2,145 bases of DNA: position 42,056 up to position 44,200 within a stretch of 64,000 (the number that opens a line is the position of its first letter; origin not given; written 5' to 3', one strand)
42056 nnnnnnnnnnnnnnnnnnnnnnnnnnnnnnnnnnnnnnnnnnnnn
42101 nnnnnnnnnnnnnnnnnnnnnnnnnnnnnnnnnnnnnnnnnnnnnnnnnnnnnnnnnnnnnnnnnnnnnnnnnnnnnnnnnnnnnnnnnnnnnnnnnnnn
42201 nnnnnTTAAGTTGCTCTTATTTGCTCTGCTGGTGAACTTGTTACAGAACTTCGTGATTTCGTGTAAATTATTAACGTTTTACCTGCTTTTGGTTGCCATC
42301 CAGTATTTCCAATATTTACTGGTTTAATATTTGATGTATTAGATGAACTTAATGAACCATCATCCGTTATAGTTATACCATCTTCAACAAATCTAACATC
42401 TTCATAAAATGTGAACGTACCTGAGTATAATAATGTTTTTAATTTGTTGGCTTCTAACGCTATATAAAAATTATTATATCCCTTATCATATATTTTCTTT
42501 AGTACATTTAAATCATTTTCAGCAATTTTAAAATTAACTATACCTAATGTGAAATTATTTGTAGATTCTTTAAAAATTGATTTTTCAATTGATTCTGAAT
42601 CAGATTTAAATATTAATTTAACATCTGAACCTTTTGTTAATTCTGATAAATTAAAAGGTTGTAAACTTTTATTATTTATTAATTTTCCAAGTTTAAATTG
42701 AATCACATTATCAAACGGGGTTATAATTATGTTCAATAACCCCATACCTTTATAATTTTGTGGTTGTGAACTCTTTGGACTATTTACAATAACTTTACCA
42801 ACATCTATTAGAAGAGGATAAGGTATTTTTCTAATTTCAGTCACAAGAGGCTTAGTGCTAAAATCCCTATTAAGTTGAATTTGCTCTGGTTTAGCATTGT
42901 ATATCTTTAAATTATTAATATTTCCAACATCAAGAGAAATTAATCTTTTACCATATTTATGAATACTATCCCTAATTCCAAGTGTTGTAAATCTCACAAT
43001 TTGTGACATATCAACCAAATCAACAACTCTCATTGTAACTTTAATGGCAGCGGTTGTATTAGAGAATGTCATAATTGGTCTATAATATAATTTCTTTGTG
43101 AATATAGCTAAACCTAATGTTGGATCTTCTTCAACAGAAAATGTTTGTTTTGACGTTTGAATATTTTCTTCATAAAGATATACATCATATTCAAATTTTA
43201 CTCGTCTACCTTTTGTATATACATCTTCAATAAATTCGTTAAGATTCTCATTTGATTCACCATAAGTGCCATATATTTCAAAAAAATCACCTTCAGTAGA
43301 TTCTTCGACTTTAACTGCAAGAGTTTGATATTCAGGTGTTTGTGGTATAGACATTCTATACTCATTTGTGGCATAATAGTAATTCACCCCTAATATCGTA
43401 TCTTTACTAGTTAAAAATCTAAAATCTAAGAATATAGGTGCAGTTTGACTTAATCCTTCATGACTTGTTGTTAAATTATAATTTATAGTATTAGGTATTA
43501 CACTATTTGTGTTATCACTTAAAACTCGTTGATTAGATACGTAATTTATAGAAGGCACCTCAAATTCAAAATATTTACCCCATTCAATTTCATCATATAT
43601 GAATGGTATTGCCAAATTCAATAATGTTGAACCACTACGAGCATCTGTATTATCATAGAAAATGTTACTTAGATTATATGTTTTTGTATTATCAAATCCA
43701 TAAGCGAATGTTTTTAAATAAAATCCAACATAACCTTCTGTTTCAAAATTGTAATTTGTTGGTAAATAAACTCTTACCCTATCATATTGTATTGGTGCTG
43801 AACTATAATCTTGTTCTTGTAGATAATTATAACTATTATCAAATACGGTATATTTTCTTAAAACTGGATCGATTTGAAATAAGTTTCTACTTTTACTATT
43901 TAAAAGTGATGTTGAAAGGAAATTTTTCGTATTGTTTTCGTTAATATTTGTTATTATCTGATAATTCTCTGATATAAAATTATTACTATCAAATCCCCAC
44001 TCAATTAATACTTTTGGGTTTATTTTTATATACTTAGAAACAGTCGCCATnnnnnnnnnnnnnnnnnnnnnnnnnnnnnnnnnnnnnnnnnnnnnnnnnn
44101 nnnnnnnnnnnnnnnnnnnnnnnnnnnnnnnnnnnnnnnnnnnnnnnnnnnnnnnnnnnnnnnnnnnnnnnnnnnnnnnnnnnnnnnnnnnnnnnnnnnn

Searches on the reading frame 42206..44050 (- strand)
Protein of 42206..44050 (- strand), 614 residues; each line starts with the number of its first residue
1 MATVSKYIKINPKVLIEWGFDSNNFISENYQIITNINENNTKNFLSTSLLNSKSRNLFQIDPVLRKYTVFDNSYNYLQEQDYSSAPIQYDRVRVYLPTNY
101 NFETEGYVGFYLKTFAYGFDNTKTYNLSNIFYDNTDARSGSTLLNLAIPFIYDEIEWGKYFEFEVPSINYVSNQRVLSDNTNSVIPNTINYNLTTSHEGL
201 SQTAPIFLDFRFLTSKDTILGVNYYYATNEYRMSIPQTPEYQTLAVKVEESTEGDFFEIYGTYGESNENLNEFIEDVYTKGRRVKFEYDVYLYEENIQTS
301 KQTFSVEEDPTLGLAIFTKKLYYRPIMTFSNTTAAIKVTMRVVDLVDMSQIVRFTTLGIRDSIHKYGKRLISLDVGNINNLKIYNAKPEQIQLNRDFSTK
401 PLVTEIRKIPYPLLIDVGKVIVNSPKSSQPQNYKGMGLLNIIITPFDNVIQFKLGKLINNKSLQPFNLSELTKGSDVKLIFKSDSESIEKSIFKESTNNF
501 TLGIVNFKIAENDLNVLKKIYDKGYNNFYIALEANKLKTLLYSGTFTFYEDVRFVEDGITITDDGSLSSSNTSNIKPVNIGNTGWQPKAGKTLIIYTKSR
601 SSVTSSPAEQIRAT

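Call 8: search_protein_families(library=phrogs, proteins=[window:42206-44050:-], max_evalue=0.001)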
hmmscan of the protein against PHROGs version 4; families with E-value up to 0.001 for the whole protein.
window:42206-44050:- (614 aa): 0 families

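Call 9: search_protein_families(library=pfam, proteins=[window:42206-44050:-], max_evalue=0.001)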
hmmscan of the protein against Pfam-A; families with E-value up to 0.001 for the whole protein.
window:42206-44050:- (614 aa): 0 families

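Call 12: search_dna_similar(query=window:42206-44050:-, collection=phages, mode=protein, max_rows=15, max_evalue=0.001)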
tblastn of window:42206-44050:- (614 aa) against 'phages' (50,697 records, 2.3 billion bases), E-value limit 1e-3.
Records with a match: 6; places in all: 6; records where one place covers at least 80% of the query: 5.
Best place of each record, by identity: <60% 6.
By first word of the organism name: uncultured 6.
By host as written in the record: - 6.
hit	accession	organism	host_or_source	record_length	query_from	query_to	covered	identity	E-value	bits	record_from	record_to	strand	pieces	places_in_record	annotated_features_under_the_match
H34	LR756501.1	uncultured phage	metagenomic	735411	1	556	91%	40.8%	8e-120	397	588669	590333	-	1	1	record has no annotation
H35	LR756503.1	uncultured phage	metagenomic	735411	1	556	91%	40.8%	8e-120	397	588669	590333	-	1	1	record has no annotation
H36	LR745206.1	uncultured phage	metagenomic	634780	1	607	97%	33.3%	9e-60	282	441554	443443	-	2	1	record has no annotation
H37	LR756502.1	uncultured phage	metagenomic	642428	1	552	90%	34.2%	4e-82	288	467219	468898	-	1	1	record has no annotation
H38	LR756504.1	uncultured phage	metagenomic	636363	1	551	90%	31.0%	6e-61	225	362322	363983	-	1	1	record has no annotation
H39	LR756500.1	uncultured phage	metagenomic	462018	87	376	47%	24.7%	3e-12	76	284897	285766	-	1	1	record has no annotation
